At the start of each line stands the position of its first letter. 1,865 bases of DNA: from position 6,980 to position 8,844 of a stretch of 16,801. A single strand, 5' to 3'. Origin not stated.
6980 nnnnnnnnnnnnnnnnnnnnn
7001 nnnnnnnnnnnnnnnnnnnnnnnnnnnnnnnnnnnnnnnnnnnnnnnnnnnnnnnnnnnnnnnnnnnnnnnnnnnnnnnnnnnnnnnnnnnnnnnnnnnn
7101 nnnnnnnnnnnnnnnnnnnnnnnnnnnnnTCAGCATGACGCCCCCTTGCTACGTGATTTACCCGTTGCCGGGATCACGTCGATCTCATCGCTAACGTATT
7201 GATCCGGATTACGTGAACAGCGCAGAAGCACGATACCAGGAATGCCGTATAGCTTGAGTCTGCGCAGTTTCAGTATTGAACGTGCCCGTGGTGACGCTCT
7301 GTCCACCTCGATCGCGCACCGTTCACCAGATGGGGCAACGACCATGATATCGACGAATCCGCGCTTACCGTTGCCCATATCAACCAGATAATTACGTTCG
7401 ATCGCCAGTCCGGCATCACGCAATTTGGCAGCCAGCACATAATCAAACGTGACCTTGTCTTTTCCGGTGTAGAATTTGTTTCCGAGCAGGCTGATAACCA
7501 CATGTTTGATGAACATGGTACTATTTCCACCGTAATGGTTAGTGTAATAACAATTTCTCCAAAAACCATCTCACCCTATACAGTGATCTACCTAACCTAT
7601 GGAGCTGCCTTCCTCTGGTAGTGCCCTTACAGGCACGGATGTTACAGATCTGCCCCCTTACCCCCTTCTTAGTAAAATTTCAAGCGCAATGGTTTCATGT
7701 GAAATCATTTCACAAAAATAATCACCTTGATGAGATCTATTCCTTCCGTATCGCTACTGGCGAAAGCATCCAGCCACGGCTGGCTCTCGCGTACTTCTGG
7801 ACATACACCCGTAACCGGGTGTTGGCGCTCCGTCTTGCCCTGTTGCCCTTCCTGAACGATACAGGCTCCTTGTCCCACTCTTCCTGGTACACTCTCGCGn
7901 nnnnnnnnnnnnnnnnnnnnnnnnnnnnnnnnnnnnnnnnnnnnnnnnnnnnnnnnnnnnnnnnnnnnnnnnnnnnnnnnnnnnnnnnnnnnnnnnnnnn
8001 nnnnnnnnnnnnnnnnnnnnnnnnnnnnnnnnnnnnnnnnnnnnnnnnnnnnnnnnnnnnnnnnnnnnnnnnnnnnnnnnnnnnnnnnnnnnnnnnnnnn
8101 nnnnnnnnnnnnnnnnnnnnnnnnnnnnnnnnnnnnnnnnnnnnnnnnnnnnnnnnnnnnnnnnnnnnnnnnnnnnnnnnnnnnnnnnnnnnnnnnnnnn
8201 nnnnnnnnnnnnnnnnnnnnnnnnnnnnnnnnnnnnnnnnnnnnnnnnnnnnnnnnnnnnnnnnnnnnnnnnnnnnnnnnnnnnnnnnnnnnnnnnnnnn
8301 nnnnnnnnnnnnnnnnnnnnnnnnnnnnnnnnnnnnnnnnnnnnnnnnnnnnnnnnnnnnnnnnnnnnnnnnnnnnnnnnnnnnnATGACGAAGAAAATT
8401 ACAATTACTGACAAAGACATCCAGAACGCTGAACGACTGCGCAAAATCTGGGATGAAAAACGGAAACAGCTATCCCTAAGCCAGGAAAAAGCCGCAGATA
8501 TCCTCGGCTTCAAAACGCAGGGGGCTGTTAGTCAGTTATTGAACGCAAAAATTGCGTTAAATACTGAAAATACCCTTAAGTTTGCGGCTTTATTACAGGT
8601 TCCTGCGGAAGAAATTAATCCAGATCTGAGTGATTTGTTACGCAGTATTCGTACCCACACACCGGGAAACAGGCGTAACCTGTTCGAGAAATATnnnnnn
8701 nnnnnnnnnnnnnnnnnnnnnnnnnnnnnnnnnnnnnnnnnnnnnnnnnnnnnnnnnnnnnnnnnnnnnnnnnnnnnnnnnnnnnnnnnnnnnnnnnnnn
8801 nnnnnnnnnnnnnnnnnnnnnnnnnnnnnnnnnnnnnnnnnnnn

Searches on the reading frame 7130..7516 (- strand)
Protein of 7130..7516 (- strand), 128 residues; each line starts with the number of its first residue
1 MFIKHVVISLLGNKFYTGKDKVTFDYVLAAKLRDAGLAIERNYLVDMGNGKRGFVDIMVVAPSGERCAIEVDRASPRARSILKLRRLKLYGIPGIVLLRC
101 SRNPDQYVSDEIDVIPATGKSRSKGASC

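Call 7: search_protein_families(library=pfam, proteins=[window:7130-7516:-], max_evalue=0.01)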
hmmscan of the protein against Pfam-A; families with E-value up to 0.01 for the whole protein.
window:7130-7516:- (128 aa): 0 families

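Call 61: search_protein_families(library=phrogs, proteins=[window:7130-7516:-], max_evalue=0.001)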
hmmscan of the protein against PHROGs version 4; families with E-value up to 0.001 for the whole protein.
window:7130-7516:- (128 aa): 1 family
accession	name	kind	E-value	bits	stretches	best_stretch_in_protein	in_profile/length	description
phrog_1347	-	unknown function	2.2e-50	172.7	1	2-126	152-276/417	-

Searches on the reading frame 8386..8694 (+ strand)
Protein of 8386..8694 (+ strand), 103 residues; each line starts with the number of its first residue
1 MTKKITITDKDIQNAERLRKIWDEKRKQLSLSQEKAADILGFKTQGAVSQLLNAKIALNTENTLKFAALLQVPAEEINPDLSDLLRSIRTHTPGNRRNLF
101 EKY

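Call 32: search_dna_similar(query=window:8386-8694:+, collection=phages, mode=protein, max_rows=40, rows=spread, max_evalue=0.001)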
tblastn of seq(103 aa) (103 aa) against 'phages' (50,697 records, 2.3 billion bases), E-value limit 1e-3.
Records with a match: 89; places in all: 89; records where one place covers at least 80% of the query: 38.
Best place of each record, by identity: >=99% 23; <60% 66.
By first word of the organism name: Escherichia 25; Pseudomonas 22; Stx2a-converting 19; Enterobacteria 6; Stx2-converting 2; Proteus 2; Cronobacter 2; Erwinia 2; Lambdavirus 2; Stx2c-converting 2; and 5 more.
By host as written in the record: - 30; Escherichia coli 15; Pseudomonas aeruginosa 13; Escherichia coli O145 2; Cronobacter sakazakii 2; Erwinia horticola 2; Pseudomonas syringae pv. tomato Pst235 2; Shigella flexneri serotype 1a strain 019 2; and 18 more.
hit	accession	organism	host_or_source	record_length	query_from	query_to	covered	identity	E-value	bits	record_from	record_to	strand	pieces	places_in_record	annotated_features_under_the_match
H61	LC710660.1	Stx2-converting phage F039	human stool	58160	1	103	100%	100.0%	4e-62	208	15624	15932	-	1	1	phage repressor protein CI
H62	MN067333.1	Escherichia phage Lyz12581Vzw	Escherichia coli O145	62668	1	103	100%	100.0%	4e-62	208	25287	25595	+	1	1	cI: putative repressor protein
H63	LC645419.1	Stx2a-converting phage Stx2_112716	-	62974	1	103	100%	100.0%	4e-62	208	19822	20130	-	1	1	none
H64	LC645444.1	Stx2a-converting phage Stx2_Ech14022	-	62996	1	103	100%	100.0%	4e-62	208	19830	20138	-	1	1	none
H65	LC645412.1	Stx2a-converting phage Stx2_PV11-59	-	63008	1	103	100%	100.0%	4e-62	208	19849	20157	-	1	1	none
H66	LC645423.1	Stx2a-converting phage Stx2_PV11-35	-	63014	1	103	100%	100.0%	4e-62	208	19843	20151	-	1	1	none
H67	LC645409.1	Stx2a-converting phage Stx2_EC3283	-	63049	1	103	100%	100.0%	4e-62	208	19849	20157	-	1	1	none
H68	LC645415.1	Stx2a-converting phage Stx2_122200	-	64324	1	103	100%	100.0%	4e-62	208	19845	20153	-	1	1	none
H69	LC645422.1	Stx2a-converting phage Stx2_12E070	-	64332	1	103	100%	100.0%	4e-62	208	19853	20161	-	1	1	none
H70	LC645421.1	Stx2a-converting phage Stx2_09E126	-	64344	1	103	100%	100.0%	4e-62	208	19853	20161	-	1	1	none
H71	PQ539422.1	Proteus phage vB_BPM-V3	Proteus mirabilis BPM-3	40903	3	103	98%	41.2%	3e-12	66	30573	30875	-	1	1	repressor protein cI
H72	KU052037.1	Escherichia phage Rac-SA53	Escherichia coli SA53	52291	2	90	86%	46.1%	1e-17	81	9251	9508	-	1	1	dicA: transcriptional regulator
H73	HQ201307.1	Cronobacter phage ENT39118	Cronobacter sakazakii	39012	1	88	85%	44.3%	6e-14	71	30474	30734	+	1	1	phage repressor protein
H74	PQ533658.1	Pseudomonas phage Hali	Pseudomonas aeruginosa PA14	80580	1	97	94%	37.1%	2e-7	53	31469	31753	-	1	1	repressor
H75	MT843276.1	Serratia phage vB_SspS_OS31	Serratia sp. OS31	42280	1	95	92%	33.7%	9e-10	59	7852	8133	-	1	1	repressor protein cI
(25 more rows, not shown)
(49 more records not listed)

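Call 34: find_related_loci(query=window:8386-8694:+, collection=genome_contigs, flank=3000)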
Query seq(103 aa) (103 aa) in genome_contigs; peptide patterns used: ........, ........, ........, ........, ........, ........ (x = any residue, [..] = any of these).
175 stretches matched a pattern; 1 encode a relative of the query (tblastn E <= 1e-3); 1 distinct loci.
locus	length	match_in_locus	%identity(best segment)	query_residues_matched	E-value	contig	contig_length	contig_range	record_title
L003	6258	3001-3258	30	7-84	6e-6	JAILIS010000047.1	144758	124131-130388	MAG: Lachnospiraceae bacterium isolate RUI156 k141_2732311_flag=0_multi=30.9959_len=144758, whole genome shotgun sequenc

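Call 35: find_homologous_proteins(query=window:8386-8694:+, max_evalue=1e-10)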
Query seq(103 aa) (103 aa): 7 proteins with E <= 1e-10 among 17 candidates.
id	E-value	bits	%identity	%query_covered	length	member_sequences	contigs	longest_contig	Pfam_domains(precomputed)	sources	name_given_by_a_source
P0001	6.4e-43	162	100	80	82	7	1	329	PF01381.29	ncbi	ncbi:helix-turn-helix domain-containing protein, partial [Escherichia coli]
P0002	1.0e-42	162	78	100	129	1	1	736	PF01381.29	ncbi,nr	ncbi:helix-turn-helix transcriptional regulator, partial [Salmonella enterica subsp. enterica serova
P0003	8.8e-26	108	97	56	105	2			-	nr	nr:helix-turn-helix transcriptional regulator [Escherichia coli]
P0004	1.8e-23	100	65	76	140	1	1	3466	PF01381.29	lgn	-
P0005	4.0e-21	93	60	84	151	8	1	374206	PF01381.29,PF13560.13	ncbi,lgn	ncbi:TPA: helix-turn-helix domain-containing protein [Serratia marcescens]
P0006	1.5e-19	88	57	84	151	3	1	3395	PF01381.29,PF13560.13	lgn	-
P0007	3.9e-19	86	56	84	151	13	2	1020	PF01381.29,PF13560.13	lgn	-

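Call 36: find_encoding_contigs(protein=P0002, flank=2000, max_places=3)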
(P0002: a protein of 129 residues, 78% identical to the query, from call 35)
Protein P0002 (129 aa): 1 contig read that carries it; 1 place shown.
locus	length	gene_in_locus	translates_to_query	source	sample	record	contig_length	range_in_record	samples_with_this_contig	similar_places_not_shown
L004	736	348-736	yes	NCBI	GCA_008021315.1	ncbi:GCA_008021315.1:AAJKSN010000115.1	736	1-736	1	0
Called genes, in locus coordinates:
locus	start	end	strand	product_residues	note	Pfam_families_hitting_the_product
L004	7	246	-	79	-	PF01381:HTH_3 (weak)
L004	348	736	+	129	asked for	PF01381:HTH_3 (weak)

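Call 37: find_encoding_contigs(protein=P0004, flank=3000, max_places=3)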
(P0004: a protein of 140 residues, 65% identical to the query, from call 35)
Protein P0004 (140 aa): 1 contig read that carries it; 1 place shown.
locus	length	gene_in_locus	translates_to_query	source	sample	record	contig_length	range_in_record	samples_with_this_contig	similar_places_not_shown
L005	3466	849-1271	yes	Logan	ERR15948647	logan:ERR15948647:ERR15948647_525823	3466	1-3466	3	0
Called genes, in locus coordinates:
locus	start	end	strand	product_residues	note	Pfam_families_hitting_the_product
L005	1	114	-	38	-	?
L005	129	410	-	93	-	PF05269:Phage_CII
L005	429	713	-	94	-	PF01381:HTH_3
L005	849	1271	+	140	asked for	PF01381:HTH_3 (weak)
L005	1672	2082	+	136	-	-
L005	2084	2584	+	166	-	-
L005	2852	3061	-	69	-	-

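Call 38: find_encoding_contigs(protein=P0005, flank=4000, max_places=3)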
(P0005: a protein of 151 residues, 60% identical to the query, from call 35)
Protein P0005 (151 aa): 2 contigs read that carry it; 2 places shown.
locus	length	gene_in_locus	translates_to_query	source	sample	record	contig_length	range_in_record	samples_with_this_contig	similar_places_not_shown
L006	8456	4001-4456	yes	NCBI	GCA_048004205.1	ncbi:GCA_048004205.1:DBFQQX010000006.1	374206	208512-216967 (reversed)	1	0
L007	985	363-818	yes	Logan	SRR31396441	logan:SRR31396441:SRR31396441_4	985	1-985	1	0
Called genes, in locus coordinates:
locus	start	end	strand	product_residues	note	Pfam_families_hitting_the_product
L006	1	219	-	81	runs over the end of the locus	-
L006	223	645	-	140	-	-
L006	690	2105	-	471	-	PF00772:DnaB, PF13481:AAA_25, PF03796:DnaB_C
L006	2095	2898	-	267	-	-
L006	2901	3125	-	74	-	-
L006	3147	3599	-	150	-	PF06254:YdaT_toxin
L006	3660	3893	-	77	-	PF15943:YdaS_toxin (weak)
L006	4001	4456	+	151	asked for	PF13560:HTH_31 (weak), PF01381:HTH_3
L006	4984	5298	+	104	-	-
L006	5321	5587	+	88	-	-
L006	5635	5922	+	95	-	-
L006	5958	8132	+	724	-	-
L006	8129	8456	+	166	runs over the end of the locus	PF05565:Sipho_Gp157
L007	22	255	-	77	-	PF15943:YdaS_toxin (weak)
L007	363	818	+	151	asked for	PF13560:HTH_31 (weak), PF01381:HTH_3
